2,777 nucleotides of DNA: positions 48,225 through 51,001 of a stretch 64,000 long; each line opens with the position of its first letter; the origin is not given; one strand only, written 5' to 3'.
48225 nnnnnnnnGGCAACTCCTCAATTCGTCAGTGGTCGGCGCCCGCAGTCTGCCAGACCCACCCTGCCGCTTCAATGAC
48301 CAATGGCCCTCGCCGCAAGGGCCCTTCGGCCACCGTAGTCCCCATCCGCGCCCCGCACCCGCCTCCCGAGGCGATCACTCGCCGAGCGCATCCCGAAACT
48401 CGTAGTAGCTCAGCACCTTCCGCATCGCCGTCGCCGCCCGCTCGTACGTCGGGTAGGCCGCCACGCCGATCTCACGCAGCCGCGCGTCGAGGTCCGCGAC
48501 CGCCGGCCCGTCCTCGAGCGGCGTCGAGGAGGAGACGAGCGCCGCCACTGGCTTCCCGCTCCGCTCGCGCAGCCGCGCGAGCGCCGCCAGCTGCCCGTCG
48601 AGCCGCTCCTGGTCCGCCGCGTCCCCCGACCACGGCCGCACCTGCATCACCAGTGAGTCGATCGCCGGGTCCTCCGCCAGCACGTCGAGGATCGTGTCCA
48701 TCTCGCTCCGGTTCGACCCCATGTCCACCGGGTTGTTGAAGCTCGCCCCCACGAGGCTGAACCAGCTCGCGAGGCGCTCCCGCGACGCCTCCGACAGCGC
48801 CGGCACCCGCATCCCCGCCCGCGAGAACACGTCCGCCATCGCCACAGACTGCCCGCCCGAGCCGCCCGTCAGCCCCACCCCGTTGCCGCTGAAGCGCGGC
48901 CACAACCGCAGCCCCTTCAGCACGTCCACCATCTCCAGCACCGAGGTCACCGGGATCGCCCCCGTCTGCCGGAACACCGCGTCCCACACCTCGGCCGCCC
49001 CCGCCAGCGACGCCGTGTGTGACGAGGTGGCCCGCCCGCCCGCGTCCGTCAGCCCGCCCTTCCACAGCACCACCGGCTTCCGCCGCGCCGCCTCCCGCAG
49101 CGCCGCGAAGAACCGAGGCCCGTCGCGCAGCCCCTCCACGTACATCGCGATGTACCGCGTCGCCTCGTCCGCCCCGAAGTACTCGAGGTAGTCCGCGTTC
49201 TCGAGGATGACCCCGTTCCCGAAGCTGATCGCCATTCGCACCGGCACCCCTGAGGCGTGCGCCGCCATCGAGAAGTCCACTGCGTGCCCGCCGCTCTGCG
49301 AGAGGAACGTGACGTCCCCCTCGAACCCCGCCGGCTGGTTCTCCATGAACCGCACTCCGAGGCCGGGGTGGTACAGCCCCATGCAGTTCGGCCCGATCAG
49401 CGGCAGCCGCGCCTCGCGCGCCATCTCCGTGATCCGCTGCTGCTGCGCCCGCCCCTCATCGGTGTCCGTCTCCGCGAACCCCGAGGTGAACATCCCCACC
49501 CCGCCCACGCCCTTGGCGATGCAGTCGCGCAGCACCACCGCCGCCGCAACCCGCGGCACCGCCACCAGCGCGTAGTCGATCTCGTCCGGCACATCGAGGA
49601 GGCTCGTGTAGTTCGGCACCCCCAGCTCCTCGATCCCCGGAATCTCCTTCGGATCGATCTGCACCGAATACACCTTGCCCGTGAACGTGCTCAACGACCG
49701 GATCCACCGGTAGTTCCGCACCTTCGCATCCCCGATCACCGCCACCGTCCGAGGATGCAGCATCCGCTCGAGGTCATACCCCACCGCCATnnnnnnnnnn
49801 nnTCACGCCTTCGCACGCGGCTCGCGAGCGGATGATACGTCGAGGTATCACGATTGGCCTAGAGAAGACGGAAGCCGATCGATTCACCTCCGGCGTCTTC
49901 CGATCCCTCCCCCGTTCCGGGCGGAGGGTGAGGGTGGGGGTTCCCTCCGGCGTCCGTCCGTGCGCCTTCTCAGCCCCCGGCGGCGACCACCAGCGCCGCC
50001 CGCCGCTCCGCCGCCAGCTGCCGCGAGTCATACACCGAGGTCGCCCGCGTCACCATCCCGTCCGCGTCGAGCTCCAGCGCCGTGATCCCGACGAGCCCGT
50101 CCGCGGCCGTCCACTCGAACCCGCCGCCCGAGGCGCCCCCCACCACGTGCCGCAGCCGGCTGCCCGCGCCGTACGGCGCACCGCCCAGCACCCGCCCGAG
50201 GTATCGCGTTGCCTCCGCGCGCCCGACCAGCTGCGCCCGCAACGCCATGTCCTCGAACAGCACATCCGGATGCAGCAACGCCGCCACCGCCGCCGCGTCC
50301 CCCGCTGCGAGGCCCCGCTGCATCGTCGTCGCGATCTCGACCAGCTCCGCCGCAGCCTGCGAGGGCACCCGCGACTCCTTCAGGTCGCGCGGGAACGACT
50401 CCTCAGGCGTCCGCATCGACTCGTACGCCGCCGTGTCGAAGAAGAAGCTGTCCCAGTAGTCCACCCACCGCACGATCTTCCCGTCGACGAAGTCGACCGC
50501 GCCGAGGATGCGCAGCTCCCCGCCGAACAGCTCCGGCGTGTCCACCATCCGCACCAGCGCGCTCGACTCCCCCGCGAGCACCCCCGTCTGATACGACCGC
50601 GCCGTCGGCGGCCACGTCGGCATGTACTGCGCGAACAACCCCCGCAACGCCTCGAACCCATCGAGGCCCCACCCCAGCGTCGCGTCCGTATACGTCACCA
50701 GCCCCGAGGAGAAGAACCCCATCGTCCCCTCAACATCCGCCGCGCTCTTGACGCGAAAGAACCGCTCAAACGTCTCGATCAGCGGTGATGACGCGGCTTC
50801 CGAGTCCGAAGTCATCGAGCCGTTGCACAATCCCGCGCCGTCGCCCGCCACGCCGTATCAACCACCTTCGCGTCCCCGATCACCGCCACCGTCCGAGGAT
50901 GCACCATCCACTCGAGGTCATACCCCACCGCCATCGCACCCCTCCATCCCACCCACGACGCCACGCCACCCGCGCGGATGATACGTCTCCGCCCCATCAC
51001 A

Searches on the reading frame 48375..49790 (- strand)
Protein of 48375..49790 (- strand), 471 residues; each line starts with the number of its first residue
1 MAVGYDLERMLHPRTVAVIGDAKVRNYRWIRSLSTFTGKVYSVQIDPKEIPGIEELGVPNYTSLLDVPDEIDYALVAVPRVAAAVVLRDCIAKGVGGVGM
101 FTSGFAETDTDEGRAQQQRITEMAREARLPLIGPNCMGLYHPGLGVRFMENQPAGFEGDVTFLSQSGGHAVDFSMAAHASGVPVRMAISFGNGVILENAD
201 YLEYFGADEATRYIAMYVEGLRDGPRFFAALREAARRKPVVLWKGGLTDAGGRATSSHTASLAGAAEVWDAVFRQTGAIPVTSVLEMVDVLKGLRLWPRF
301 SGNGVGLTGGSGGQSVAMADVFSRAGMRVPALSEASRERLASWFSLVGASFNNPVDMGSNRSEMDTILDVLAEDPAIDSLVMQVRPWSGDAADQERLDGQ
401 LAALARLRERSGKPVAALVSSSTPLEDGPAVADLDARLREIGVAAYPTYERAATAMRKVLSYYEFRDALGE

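Call 22: find_related_loci(query=window:48375-49790:-, collection=genome_contigs, flank=10000)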
Query window:48375-49790:- (471 aa) in genome_contigs; peptide patterns used: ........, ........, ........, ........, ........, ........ (x = any residue, [..] = any of these).
203 stretches matched a pattern; 48 encode a relative of the query (tblastn E <= 1e-3); 48 distinct loci.
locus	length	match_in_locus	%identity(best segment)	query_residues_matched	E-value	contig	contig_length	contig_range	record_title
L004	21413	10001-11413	97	1-471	0e+0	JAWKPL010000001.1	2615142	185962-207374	MAG: Dehalococcoidia bacterium isolate ABC1.207 ABC1.207.fa-1, whole genome shotgun sequence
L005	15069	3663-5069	96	1-469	0e+0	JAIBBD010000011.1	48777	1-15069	MAG: Dehalococcoidia bacterium isolate SSF39 NODE_12935_length_48777_cov_31.131860, whole genome shotgun sequence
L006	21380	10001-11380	60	7-466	6e-174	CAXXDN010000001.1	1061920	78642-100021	MAG: Dehalococcoidia bacterium isolate dc2ee83f-b268-46d2-8eab-f8d2e8673164 genome assembly, contig: contig_1, whole gen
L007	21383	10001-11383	56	7-467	5e-171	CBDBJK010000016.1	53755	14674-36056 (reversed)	MAG: Dehalococcoidia bacterium isolate faae4e5b-80d9-4cfe-9cbd-97dc395bf251 genome assembly, contig: contig_16, whole ge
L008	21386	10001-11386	59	7-468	5e-171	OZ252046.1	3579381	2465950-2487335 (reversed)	MAG: Dehalococcoidia bacterium isolate ad336184-ad58-47b0-9b5a-c7672a60f3bb genome assembly, chromosome: 1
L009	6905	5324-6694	58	7-463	3e-171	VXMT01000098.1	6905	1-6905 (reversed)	MAG: Chloroflexi bacterium isolate SB0661_bin_43 NODE_6036_length_6905_cov_22.465985, whole genome shotgun sequence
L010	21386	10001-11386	59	7-468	3e-170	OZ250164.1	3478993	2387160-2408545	MAG: Dehalococcoidia bacterium isolate 0168574f-4b79-4a4d-bdbd-32c97b7f51b1 genome assembly, chromosome: 1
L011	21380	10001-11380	58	7-466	5e-170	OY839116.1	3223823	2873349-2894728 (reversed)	MAG: Dehalococcoidia bacterium isolate 44b3abb6-b6b9-4f11-be96-93ee54cc77f6 genome assembly, chromosome: 1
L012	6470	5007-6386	58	7-466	4e-171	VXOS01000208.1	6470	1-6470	MAG: Chloroflexi bacterium isolate SB0662_bin_38 NODE_8045_length_6470_cov_51.170226, whole genome shotgun sequence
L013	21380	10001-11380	57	7-466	8e-169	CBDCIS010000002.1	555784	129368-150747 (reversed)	MAG: Dehalococcoidia bacterium isolate 8e13df92-f4f3-4e34-85da-b913360e8956 genome assembly, contig: contig_2, whole gen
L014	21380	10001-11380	58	7-466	1e-168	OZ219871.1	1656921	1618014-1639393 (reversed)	MAG: Dehalococcoidia bacterium isolate adc01b0e-c114-4b94-a05b-fd73c1a39460 genome assembly, chromosome: 5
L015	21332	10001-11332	59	7-450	2e-167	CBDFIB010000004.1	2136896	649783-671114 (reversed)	MAG: Dehalococcoidia bacterium isolate 7cd25a05-99ee-4af3-888e-ade58bc44bba genome assembly, contig: contig_4, whole gen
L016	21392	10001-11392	57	7-470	2e-166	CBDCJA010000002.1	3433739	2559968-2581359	MAG: Dehalococcoidia bacterium isolate 74759a26-e43e-47b4-bd7b-8cfaae66933d genome assembly, contig: contig_2, whole gen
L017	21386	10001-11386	58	7-466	1e-165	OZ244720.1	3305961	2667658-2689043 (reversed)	MAG: Dehalococcoidia bacterium isolate 9e3a45bd-a01b-43fc-9133-5d91322e70de genome assembly, chromosome: 1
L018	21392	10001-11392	57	7-470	3e-165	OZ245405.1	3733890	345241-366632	MAG: Dehalococcoidia bacterium isolate 4242a2cd-c548-43ce-a6cb-d471f6a5c9d8 genome assembly, chromosome: 1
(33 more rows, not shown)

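Call 29: search_protein_families(library=pfam, proteins=[L004:7353-8522:-, L004:8464-8817:-, L005:712-1419:+, L005:1172-2491:+, window:48375-49790:-], max_evalue=0.01)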
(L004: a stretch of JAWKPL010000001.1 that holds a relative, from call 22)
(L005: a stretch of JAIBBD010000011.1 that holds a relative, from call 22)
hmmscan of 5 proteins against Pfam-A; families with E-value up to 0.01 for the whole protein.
L004:7353-8522:- (389 aa): 0 families

L004:8464-8817:- (117 aa): 0 families

L005:712-1419:+ (235 aa): 0 families

L005:1172-2491:+ (439 aa): 3 families
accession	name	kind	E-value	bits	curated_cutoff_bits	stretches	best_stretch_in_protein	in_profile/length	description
PF06114.19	Peptidase_M78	-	2.9e-14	53.3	22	1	243-346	7-120/123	IrrE N-terminal-like domain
PF01381.28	HTH_3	-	1.9e-08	34.6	23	1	94-145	2-53/55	Helix-turn-helix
PF13560.12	HTH_31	-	3.9e-07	30.7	27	1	93-144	6-58/64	Helix-turn-helix domain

window:48375-49790:- (471 aa): 3 families
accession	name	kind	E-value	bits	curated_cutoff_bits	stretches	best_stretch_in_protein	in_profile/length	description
PF13607.11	Succ_CoA_lig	-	5.6e-43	146.4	27.4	1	158-292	2-136/138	Succinyl-CoA ligase like flavodoxin domain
PF13380.12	CoA_binding_2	-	3.1e-11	44.2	22.8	1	14-141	1-115/116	CoA binding domain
PF02629.25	CoA_binding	-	0.00014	23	22.3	1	45-104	37-97/97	CoA binding domain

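Call 67: search_protein_families(library=padloc, proteins=[L004:7353-8522:-, L004:8464-8817:-, L005:712-1419:+, L005:1172-2491:+], max_evalue=0.01)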
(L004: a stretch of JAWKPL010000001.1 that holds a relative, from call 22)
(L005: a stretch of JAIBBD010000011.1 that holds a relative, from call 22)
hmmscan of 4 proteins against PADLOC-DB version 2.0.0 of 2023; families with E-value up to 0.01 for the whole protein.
L004:7353-8522:- (389 aa): 0 families

L004:8464-8817:- (117 aa): 0 families

L005:712-1419:+ (235 aa): 0 families

L005:1172-2491:+ (439 aa): 17 families
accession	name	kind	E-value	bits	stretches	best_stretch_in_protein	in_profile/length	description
PDLC03949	RmrA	-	1.2e-57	193.5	1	88-422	2-333/363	-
PDLC03947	RmrA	-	2.7e-53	179.2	1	85-423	8-362/383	-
PDLC03951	RmrA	-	3.6e-50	169.1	1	87-424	7-358/400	-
PDLC03954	RmrA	-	4.4e-50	168.7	1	87-432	9-371/380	-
PDLC03955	RmrA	-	1.2e-49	167.6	1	81-426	13-361/371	-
PDLC03948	RmrA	-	1.4e-49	167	1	87-426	7-364/397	-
PDLC03952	RmrA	-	3.5e-46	155.8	1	85-430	19-383/395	-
PDLC03946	RmrA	-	1.7e-44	150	1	88-432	2-345/357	-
PDLC03953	RmrA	-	8.6e-44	148.3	1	92-422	9-350/373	-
PDLC03944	RmrA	-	3.4e-39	133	1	85-417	3-348/384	-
PDLC03943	RmrA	-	9.5e-39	131.5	1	88-428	2-349/370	-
PDLC03956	RmrA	-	3.1e-37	126.6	1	86-412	6-348/399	-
PDLC03950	RmrA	-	1.3e-25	88.2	1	88-420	2-345/369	-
PDLC03945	RmrA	-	1.1e-24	85.3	1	169-422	101-364/394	-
PDLC04141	capP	-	7e-10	36.8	1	271-345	59-147/242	capP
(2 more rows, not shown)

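Call 93: search_protein_families(library=ncbifam, proteins=[L004:7353-8522:-, L005:712-1419:+], max_evalue=0.1)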
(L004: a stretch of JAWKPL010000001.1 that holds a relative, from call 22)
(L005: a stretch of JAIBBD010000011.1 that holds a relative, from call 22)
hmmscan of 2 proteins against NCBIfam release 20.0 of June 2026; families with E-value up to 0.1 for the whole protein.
L004:7353-8522:- (389 aa): 0 families

L005:712-1419:+ (235 aa): 0 families

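Call 94: search_protein_families(library=phrogs, proteins=[L004:7353-8522:-, L005:712-1419:+], max_evalue=0.01)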
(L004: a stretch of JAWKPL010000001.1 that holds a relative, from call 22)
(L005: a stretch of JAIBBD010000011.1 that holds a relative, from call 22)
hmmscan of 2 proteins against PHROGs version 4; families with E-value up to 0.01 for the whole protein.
L004:7353-8522:- (389 aa): 1 family
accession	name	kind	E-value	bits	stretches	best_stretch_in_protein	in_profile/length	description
phrog_27609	-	unknown function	1.3e-61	209.7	1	2-362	50-408/418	-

L005:712-1419:+ (235 aa): 0 families

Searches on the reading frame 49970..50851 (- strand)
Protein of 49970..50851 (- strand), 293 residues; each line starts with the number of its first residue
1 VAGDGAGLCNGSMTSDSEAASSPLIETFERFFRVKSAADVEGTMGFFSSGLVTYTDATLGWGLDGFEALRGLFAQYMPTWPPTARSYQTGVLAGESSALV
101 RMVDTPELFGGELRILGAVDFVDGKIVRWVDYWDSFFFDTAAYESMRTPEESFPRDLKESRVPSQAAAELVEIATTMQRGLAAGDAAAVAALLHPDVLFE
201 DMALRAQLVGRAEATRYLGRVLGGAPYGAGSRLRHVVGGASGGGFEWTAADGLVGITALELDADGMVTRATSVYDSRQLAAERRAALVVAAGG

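Call 29: search_protein_families(library=pfam, proteins=[window:49970-50851:-], max_evalue=0.01)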
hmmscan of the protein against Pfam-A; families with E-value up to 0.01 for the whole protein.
window:49970-50851:- (293 aa): 2 families
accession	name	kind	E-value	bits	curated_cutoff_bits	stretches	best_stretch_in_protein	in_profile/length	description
PF12680.13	SnoaL_2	-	3.3e-11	44.1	27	2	179-259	6-77/102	SnoaL-like domain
PF14534.12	DUF4440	-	0.0043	17.9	25.2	0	172-201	3-32/107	Domain of unknown function (DUF4440)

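Call 95: find_related_loci(query=window:49970-50815:-, collection=metagenome_contigs, flank=7000)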
Query window:49970-50815:- (281 aa) in metagenome_contigs; peptide patterns used: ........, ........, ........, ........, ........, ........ (x = any residue, [..] = any of these).
97 stretches matched a pattern; 17 encode a relative of the query (tblastn E <= 1e-3); 17 distinct loci.
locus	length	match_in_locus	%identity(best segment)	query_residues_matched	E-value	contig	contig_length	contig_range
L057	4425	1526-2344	62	7-279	1e-107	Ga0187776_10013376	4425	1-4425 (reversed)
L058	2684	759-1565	61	11-279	6e-109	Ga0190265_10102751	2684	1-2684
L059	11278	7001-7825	60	10-280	6e-102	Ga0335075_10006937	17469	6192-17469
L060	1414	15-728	62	41-279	2e-81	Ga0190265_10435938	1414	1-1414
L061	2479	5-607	61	79-279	4e-75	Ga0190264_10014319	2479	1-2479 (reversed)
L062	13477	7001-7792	42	3-267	4e-65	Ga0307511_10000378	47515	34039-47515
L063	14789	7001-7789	43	3-266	3e-64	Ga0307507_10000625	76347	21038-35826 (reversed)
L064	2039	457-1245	41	4-267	2e-65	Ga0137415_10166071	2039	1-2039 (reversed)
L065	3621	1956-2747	41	3-267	1e-63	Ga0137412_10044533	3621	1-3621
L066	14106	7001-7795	42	4-269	2e-63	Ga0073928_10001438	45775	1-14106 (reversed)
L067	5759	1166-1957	42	3-267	3e-63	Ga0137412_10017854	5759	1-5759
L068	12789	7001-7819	42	3-276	2e-62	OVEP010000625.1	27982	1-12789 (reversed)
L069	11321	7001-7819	42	3-276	1e-62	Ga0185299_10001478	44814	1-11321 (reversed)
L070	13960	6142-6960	41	3-276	3e-62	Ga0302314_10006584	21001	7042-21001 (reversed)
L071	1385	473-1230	49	4-267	2e-48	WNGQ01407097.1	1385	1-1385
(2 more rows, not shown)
